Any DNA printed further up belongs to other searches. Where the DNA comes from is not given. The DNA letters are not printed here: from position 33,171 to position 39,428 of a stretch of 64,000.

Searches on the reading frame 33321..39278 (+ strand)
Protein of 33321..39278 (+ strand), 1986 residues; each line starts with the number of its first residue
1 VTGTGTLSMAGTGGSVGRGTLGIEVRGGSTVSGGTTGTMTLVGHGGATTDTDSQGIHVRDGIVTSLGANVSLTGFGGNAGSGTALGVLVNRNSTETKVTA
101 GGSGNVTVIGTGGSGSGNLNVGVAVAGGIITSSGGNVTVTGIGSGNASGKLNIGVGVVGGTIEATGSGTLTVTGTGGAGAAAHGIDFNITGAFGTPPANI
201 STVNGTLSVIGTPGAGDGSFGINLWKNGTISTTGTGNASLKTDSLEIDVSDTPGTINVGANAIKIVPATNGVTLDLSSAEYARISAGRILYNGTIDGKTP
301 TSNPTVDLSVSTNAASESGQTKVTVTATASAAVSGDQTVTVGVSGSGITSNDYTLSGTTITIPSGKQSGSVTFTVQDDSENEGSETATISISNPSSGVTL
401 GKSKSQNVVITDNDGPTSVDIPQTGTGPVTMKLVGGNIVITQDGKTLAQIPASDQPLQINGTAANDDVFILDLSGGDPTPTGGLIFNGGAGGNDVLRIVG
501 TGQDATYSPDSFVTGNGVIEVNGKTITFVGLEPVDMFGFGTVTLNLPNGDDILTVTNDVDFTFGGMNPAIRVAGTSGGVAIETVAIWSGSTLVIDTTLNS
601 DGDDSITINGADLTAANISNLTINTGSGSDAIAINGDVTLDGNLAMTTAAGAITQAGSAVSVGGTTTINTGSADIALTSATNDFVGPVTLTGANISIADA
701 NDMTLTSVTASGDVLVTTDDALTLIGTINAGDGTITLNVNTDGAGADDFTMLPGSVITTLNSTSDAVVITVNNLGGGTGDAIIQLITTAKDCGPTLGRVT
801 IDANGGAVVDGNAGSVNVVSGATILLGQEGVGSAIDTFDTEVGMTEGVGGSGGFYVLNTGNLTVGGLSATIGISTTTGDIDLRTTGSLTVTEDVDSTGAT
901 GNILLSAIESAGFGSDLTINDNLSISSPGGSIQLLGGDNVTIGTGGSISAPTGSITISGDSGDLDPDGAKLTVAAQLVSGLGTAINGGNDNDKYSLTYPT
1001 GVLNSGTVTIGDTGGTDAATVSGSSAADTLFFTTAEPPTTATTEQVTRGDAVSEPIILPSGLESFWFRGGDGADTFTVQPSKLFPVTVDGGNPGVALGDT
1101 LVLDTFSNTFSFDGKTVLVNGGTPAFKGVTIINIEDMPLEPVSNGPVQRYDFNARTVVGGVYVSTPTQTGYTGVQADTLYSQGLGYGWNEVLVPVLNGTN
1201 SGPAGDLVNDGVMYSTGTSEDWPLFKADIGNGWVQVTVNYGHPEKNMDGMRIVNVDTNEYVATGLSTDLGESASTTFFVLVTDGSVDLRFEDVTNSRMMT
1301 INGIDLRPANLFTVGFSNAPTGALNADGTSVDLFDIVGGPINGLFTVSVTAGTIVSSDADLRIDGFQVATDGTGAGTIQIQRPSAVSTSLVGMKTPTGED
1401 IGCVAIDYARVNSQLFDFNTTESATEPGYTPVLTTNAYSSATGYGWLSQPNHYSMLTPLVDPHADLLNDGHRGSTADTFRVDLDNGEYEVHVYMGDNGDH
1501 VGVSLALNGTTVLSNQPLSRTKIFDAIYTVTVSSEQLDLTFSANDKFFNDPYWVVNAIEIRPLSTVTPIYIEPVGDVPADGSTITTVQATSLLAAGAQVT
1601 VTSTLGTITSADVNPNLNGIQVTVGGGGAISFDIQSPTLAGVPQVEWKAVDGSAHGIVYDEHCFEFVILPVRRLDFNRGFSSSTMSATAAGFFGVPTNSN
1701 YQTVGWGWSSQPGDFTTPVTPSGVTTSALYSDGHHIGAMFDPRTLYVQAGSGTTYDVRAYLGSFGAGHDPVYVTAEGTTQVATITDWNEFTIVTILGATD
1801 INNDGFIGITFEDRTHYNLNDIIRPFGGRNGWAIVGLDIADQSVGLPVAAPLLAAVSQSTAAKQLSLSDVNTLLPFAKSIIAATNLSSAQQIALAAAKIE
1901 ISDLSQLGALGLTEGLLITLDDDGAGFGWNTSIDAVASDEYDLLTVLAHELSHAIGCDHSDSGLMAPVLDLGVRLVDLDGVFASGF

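Call 27: list_cluster_members(proteins=[window:33321-39278:+, window:32478-33248:+, window:32574-33248:+])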
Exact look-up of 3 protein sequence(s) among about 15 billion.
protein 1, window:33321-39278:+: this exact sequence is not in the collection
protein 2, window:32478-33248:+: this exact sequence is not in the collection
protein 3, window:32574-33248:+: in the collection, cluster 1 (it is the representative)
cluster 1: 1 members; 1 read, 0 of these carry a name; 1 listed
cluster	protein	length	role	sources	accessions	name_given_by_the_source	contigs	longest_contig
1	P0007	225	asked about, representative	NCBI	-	-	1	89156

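Call 41: list_cluster_members(proteins=[window:33339-39278:+, window:33345-39278:+, window:33366-39278:+, window:33435-39278:+, window:33492-39278:+, window:33573-39278:+, window:33579-39278:+, window:33585-39278:+, window:33636-39278:+, window:33642-39278:+])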
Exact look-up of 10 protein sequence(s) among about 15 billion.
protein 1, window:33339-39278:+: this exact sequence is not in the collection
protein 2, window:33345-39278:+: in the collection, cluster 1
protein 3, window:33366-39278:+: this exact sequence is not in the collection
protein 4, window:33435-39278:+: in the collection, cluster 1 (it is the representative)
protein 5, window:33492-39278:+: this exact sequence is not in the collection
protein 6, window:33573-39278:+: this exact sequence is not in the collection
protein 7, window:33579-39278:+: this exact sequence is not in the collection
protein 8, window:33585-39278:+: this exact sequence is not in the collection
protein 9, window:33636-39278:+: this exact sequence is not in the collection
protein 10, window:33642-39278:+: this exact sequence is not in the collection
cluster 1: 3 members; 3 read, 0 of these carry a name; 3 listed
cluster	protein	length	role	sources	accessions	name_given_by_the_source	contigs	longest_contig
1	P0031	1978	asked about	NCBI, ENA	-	-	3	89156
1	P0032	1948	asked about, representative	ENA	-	-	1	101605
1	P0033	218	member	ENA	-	-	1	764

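Call 42: find_encoding_contigs(protein=P0032, flank=3000, max_places=6)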
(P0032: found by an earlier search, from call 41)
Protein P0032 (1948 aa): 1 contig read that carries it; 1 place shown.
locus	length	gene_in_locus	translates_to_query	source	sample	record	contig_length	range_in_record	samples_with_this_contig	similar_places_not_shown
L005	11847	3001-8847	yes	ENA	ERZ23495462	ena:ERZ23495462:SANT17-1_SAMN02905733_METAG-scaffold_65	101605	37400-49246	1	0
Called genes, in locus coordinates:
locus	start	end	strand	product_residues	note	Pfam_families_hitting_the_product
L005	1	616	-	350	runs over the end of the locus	PF01210:NAD_Gly3P_dh_N, PF02558:ApbA (weak), PF03807:F420_oxidored (faint), PF07479:NAD_Gly3P_dh_C, PF20618:GPD_NAD_C_bact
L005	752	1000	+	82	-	-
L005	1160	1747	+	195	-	PF01928:CYTH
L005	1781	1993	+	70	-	-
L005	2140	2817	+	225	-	-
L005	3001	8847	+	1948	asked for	PF18886:DUF5649, PF21254:AGA-YXIM_GBD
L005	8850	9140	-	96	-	-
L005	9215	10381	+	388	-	-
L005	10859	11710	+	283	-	PF13424:TPR_12 (faint), PF13428:TPR_14 (faint), PF07719:TPR_2 (faint), PF13432:TPR_16 (faint), PF13176:TPR_7 (faint), PF13181:TPR_8 (faint), PF13414:TPR_11 (faint)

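Call 43: find_encoding_contigs(protein=P0031, flank=3000, max_places=6)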
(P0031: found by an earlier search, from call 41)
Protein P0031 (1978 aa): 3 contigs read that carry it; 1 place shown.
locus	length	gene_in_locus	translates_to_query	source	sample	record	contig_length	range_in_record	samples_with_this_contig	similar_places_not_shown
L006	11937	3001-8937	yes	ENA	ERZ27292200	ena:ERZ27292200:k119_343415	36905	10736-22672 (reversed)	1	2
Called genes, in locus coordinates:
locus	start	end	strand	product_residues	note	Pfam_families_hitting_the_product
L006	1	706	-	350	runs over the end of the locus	PF01210:NAD_Gly3P_dh_N, PF02558:ApbA (weak), PF03807:F420_oxidored (faint), PF07479:NAD_Gly3P_dh_C, PF20618:GPD_NAD_C_bact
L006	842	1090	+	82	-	-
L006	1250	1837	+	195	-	PF01928:CYTH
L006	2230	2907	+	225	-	-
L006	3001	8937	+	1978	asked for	PF18886:DUF5649, PF21254:AGA-YXIM_GBD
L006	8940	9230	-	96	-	-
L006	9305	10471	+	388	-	-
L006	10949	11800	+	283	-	PF13424:TPR_12 (faint), PF13428:TPR_14 (faint), PF07719:TPR_2 (faint), PF13432:TPR_16 (faint), PF13176:TPR_7 (faint), PF13181:TPR_8 (faint), PF13414:TPR_11 (faint)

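Call 71: search_protein_representatives(protein=P0007)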
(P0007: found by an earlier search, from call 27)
Query: 225 residues. Proteins with E-value up to 0.001 (for the whole library): 463; up to 1e-10: 266; up to 1e-30: 25. The best 150 are listed.
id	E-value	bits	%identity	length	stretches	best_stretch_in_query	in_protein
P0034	1.1e-130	449.8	100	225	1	1-225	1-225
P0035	3.2e-79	281.8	49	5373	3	65-224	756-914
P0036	2.0e-78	279.3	40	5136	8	51-225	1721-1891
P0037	1.7e-74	266.4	43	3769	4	62-224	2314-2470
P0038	1.9e-74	266.3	47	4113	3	55-225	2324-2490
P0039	4.9e-63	229.0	43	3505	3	62-225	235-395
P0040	8.3e-60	218.5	44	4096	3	66-224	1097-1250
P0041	2.4e-57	210.4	40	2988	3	51-225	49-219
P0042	1.8e-52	194.5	47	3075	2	50-224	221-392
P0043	8.3e-51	189.1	46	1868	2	65-225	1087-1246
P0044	2.7e-50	187.4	45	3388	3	61-225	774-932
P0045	2.2e-47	177.9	45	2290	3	61-225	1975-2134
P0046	4.3e-47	177.0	43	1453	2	58-223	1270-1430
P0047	2.6e-45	171.1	45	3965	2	60-225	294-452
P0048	5.5e-45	170.1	43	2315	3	3-224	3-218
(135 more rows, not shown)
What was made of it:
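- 32574..39281 (+): Paralogue 'gene C', which has its own independent in-frame TAA at 33249-33251. It consists of 225 codons, the stop, then 2009 codons. The 225-aa module lies inside or at the N-terminus of proteins of 1000-5373 aa (call 71).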

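Call 78: find_homologous_proteins(query=P0007, max_evalue=1e-20)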
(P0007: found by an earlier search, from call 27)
Query P0007 (225 aa): 5 proteins with E <= 1e-20 among 2078 candidates.
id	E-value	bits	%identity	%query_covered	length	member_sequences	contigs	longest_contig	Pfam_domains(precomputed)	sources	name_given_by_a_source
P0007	1.0e-130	452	100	100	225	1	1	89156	-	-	-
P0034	3.6e-130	450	100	100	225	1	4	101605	-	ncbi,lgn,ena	-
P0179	3.9e-28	117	47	71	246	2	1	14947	-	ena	-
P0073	4.8e-25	107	56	48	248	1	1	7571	-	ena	-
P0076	1.2e-24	105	43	75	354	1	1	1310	-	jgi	jgi:hypothetical protein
